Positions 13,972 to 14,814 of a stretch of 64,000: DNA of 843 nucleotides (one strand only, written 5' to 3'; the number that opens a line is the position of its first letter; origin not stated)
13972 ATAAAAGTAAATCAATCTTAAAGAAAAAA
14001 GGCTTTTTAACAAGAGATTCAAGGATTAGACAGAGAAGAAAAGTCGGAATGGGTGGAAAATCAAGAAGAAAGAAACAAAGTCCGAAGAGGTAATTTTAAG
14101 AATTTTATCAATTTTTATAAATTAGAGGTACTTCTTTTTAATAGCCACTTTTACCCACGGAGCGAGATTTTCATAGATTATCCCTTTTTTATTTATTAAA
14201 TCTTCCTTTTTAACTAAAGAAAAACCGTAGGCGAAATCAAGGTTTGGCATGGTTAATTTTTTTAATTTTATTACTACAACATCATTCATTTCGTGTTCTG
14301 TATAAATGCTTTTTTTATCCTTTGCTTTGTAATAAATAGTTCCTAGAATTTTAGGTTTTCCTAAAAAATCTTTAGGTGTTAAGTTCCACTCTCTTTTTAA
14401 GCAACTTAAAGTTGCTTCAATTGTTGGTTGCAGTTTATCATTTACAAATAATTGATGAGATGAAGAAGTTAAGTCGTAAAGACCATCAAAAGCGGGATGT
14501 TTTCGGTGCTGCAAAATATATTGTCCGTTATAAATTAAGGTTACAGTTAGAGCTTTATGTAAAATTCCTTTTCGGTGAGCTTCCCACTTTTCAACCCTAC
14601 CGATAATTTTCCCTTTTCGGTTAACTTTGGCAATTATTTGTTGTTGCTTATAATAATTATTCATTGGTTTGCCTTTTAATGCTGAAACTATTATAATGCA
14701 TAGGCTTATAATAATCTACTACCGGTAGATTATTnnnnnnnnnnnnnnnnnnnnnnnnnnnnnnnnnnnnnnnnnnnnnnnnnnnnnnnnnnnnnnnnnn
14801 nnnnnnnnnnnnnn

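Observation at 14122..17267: Compact isoprenoid module: IPP-isomerase-like gene with Cys to Ser at the catalytic position, isopentenyl phosphate kinase, a coupled unknown gene, and a polyprenyl synthase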

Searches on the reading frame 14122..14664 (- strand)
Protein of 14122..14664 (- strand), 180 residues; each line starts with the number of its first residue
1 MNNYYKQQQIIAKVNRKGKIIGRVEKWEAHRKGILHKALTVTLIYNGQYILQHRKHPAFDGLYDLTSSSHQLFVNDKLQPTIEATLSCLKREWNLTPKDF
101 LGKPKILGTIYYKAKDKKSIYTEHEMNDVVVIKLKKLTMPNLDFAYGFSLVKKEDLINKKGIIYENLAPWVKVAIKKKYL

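Call 3: search_protein_families(library=pfam, proteins=[window:14122-14664:-], max_evalue=0.1)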
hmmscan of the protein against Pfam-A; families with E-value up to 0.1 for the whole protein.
window:14122-14664:- (180 aa): 0 families

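Call 4: search_protein_families(library=ncbifam, proteins=[window:14122-14664:-], max_evalue=0.1)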
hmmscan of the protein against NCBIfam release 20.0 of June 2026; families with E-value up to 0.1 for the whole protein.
window:14122-14664:- (180 aa): 2 families
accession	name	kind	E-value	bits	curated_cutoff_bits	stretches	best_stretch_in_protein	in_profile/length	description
TIGR02150.1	IPP_isom_1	equivalog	1.6e-08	34.6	105.8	1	14-173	4-157/159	isopentenyl-diphosphate delta-isomerase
NF002995.0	PRK03759.1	equivalog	4.3e-08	33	127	1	6-175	4-169/185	isopentenyl-diphosphate Delta-isomerase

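Call 7: search_solved_structures(query=window:14122-14664:-, max_evalue=1, show_alignments=3)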
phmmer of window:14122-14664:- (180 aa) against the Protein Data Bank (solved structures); distinct sequences matched with E-value up to 1: 6.
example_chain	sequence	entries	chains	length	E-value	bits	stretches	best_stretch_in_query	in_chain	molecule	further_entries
2dho_A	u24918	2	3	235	6.3e-05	26.1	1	30-174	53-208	Isopentenyl-diphosphate delta-isomerase 1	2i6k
2icj_A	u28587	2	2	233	0.00014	25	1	30-174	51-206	Isopentenyl-diphosphate delta isomerase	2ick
2pny_A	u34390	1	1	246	0.0008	22.5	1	8-154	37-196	Isopentenyl-diphosphate Delta-isomerase 2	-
8slr_D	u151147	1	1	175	0.18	14.9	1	10-53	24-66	Tumor necrosis factor ligand superfamily member 10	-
5fiq_A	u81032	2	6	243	0.22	14.6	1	65-150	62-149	EXD1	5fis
5fis_B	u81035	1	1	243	0.46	13.5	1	65-150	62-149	EXD1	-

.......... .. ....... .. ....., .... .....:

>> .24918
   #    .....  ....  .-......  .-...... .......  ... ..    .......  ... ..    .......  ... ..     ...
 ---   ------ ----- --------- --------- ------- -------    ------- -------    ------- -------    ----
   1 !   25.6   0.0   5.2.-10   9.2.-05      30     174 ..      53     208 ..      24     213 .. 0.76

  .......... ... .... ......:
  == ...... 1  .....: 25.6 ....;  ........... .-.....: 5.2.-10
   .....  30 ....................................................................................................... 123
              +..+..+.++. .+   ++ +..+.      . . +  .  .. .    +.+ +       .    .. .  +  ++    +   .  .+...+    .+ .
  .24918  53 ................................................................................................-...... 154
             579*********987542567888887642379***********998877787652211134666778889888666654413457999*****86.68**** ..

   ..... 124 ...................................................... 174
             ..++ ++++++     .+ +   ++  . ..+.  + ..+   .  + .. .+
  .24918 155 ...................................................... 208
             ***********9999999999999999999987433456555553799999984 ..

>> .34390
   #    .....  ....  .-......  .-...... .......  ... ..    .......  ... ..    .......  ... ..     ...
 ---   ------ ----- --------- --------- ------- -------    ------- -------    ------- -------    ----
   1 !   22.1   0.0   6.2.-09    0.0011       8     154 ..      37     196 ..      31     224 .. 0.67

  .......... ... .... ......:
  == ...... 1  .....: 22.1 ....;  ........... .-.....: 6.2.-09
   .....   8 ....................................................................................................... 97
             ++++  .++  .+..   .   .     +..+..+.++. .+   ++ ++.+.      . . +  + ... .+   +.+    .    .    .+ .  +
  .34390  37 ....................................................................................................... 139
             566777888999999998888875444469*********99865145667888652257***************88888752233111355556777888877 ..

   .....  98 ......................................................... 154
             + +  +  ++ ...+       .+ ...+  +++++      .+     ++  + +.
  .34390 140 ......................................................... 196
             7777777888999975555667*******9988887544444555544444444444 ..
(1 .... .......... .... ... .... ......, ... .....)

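Call 9: find_homologous_proteins(query=window:14122-14664:-, max_evalue=0.001)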
Query window:14122-14664:- (180 aa): 672 proteins with E <= 0.001 among 720 candidates; the best 120 are listed.
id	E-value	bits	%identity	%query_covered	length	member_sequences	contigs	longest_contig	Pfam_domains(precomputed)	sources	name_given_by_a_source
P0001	6.1e-115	399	99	100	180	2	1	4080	-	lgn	-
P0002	1.8e-95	336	80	99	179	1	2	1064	-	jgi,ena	-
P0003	1.0e-86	307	73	100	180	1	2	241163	-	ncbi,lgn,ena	-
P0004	2.5e-85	303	75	99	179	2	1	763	-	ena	-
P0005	4.0e-85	302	73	100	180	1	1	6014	-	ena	-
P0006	2.3e-84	300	72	99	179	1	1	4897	-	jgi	jgi:isopentenyldiphosphate isomerase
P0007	2.0e-82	293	72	99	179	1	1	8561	-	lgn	-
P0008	4.2e-82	292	73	98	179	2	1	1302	-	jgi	jgi:isopentenyl-diphosphate delta-isomerase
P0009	3.9e-81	289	71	99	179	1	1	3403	-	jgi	jgi:isopentenyldiphosphate isomerase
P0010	7.6e-81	288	71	100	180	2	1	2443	-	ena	-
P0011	8.9e-81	288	68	100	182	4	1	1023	-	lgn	-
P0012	1.3e-80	287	69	98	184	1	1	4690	-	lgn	-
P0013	1.3e-79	284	67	100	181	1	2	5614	-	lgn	-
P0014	4.3e-79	282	67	99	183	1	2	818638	-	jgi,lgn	jgi:isopentenyl-diphosphate delta-isomerase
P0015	5.5e-79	282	69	100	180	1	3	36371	-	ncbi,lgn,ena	ncbi:MAG: hypothetical protein AAB531_04670 [Patescibacteria group bacterium]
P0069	1.7e-73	264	66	99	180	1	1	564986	-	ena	-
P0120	8.2e-71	255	64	100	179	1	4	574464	-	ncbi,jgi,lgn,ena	-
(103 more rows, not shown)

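Call 35: search_solved_structures(query=A2, max_evalue=0.01, show_alignments=5)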
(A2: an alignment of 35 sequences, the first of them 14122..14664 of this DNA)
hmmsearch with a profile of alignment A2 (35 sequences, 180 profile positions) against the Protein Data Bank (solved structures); distinct sequences matched with E-value up to 0.01: 3.
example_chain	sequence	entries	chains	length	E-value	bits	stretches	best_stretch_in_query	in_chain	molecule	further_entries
2pny_A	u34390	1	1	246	1.2e-12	51.1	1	8-175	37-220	Isopentenyl-diphosphate Delta-isomerase 2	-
2dho_A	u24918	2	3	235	6e-12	48.8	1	13-174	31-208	Isopentenyl-diphosphate delta-isomerase 1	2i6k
2icj_A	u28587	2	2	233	2.5e-11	46.8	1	13-174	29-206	Isopentenyl-diphosphate delta isomerase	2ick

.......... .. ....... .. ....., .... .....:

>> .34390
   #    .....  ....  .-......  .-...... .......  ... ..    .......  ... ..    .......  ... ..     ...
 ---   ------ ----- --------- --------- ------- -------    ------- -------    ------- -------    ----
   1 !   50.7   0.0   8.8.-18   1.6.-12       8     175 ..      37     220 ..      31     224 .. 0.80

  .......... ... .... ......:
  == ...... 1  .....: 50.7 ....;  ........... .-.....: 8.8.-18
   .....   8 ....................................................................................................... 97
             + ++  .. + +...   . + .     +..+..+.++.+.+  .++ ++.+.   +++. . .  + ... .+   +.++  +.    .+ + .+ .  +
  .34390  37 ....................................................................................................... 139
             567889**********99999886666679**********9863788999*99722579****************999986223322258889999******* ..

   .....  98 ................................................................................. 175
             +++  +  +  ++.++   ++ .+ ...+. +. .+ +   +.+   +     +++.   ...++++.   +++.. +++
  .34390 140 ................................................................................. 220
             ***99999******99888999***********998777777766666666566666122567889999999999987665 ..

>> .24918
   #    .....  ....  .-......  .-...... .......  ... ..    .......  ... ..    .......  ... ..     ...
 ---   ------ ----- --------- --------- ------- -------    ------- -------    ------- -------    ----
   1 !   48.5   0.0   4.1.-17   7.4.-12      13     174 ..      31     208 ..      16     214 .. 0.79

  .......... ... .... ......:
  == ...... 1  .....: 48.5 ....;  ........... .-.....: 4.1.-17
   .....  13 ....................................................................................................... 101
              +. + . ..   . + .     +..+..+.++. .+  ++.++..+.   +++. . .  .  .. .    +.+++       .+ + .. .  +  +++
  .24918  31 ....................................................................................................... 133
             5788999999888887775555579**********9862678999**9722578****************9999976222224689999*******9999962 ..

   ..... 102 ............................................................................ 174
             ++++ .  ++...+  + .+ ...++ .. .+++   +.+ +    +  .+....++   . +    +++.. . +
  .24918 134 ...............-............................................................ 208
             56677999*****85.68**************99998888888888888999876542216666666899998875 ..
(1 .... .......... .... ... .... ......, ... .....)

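Call 53: find_encoding_contigs(protein=P0014, flank=8000, max_places=1)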
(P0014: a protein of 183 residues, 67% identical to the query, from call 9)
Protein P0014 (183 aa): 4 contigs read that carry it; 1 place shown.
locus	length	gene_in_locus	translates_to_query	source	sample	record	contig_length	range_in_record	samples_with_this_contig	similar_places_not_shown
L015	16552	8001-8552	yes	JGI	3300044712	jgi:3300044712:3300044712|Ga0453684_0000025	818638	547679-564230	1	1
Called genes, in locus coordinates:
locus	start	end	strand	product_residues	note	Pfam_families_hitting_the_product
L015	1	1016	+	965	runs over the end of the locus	PF00580:UvrD-helicase, PF01443:Viral_helicase1 (faint), PF13086:AAA_11 (weak), PF13245:AAA_19, PF13361:UvrD_C, PF13538:UvrD_C_2 (weak), PF12705:PDDEXK_1, PF01930:Cas_Cas4 (weak), +1 more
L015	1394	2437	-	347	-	PF01594:AI-2E_transport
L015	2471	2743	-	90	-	PF00216:Bac_DNA_binding, PF18291:HU-HIG (weak)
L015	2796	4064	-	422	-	PF12072:RNase_Y_N, PF00013:KH_1 (weak), PF22891:KH_PNO1_2nd (weak), PF01966:HD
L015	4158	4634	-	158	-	PF21982:RecX_HTH1, PF02631:RecX_HTH2, PF21981:RecX_HTH3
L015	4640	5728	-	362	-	PF00154:RecA_N, PF08423:Rad51, PF06745:ATPase (weak), PF21096:RecA_C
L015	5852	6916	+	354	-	PF00348:polyprenyl_synt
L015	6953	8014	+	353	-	PF02401:LYTB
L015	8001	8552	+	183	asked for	-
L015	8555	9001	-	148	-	PF00380:Ribosomal_S9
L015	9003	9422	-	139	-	PF00572:Ribosomal_L13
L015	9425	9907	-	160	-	PF01196:Ribosomal_L17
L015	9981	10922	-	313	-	PF01193:RNA_pol_L, PF01000:RNA_pol_A_bac, PF03118:RNA_pol_A_CTD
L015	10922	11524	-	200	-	PF00163:Ribosomal_S4, PF01479:S4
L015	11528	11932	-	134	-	PF00411:Ribosomal_S11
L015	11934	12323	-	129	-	PF00416:Ribosomal_S13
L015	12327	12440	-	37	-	PF00444:Ribosomal_L36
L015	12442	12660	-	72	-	PF01176:eIF-1a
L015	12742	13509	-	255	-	PF00557:Peptidase_M24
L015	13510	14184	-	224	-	PF02224:Cytidylate_kin, PF13189:Cytidylate_kin2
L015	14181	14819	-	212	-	PF13238:AAA_18 (faint), PF13671:AAA_33, PF00406:ADK, PF13207:AAA_17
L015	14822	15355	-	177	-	PF00406:ADK, PF02223:Thymidylate_kin (faint), PF13207:AAA_17, PF13238:AAA_18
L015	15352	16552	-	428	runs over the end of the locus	PF00344:SecY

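Call 54: find_encoding_contigs(protein=P0069, flank=8000, max_places=1)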
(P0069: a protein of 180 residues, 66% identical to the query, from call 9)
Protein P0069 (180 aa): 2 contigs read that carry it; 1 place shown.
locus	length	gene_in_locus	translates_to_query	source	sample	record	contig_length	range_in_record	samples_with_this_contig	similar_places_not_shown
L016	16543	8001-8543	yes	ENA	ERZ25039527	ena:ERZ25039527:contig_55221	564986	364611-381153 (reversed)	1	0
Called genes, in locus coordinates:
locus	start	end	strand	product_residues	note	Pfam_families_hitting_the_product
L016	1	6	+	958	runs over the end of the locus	PF00580:UvrD-helicase, PF01443:Viral_helicase1 (faint), PF13086:AAA_11 (weak), PF13245:AAA_19, PF13361:UvrD_C, PF13538:UvrD_C_2 (faint), PF12705:PDDEXK_1, PF10926:DUF2800 (faint)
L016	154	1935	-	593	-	PF00005:ABC_tran, PF13304:AAA_21 (faint), PF02463:SMC_N (weak)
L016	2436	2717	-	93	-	PF00216:Bac_DNA_binding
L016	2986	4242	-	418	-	PF12072:RNase_Y_N, PF00013:KH_1 (weak), PF22891:KH_PNO1_2nd (weak), PF08668:HDOD (faint), PF01966:HD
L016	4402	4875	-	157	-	PF21982:RecX_HTH1, PF02631:RecX_HTH2, PF21981:RecX_HTH3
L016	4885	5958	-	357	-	PF00154:RecA_N, PF06745:ATPase (weak), PF08423:Rad51, PF21096:RecA_C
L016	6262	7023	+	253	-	PF01255:Prenyltransf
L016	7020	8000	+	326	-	PF00348:polyprenyl_synt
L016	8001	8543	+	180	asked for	-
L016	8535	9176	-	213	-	-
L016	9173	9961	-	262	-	PF00696:AA_kinase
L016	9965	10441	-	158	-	PF00380:Ribosomal_S9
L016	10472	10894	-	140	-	PF00572:Ribosomal_L13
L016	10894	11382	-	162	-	PF01196:Ribosomal_L17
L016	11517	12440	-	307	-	PF01193:RNA_pol_L, PF01000:RNA_pol_A_bac, PF03118:RNA_pol_A_CTD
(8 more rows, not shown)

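Call 55: find_encoding_contigs(protein=P0120, flank=8000, max_places=1)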
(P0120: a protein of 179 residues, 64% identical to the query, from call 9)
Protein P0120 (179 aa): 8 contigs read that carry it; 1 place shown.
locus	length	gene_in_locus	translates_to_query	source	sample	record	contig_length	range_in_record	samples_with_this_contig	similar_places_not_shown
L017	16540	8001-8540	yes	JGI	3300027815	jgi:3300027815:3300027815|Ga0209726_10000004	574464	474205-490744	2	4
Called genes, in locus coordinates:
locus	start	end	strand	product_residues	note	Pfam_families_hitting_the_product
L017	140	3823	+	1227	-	PF00488:MutS_V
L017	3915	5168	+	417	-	PF14082:SduA_C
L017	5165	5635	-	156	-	-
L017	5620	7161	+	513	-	PF00239:Resolvase, PF07508:Recombinase, PF13408:Zn_ribbon_recom (faint)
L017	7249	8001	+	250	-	PF01255:Prenyltransf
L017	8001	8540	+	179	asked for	-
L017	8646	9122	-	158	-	PF00380:Ribosomal_S9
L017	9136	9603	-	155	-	PF00572:Ribosomal_L13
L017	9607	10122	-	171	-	PF01196:Ribosomal_L17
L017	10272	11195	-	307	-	PF01193:RNA_pol_L, PF01000:RNA_pol_A_bac, PF03118:RNA_pol_A_CTD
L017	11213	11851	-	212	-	PF00163:Ribosomal_S4, PF01479:S4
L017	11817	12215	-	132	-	PF00411:Ribosomal_S11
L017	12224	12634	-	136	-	PF00416:Ribosomal_S13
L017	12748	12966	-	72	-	PF01176:eIF-1a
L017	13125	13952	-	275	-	PF00557:Peptidase_M24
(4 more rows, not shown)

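Call 80: search_protein_families(library=ncbifam, proteins=[L015:6953-8014:+], max_evalue=0.00001)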
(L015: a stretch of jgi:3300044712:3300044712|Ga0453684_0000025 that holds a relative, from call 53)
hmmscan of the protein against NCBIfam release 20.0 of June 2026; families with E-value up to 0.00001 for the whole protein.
L015:6953-8014:+ (353 aa): 7 families
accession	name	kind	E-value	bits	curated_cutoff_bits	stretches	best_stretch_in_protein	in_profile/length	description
TIGR00216.1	ispH_lytB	equivalog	4e-39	134.5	187.85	1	23-304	1-269/282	4-hydroxy-3-methylbut-2-enyl diphosphate reductase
NF002189.0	PRK01045.1-3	equivalog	9.8e-37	126.6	444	1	20-339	12-319/326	4-hydroxy-3-methylbut-2-enyl diphosphate reductase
NF000907.0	PRK00087.1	equivalog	1.4e-33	116.1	624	1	23-304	2-265/671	bifunctional 4-hydroxy-3-methylbut-2-enyl diphosphate reductase/30S ribosomal protein S1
NF002187.0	PRK01045.1-1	equivalog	1e-30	106.8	276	1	24-302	3-263/282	4-hydroxy-3-methylbut-2-enyl diphosphate reductase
NF002190.0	PRK01045.1-4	subfamily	3.1e-30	105.2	389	1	23-339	8-315/321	4-hydroxy-3-methylbut-2-enyl diphosphate reductase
NF002188.0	PRK01045.1-2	equivalog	3.8e-30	105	420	1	23-341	2-309/315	4-hydroxy-3-methylbut-2-enyl diphosphate reductase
NF009024.0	PRK12360.1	equivalog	1e-22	80.8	387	1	23-302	2-266/281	4-hydroxy-3-methylbut-2-enyl diphosphate reductase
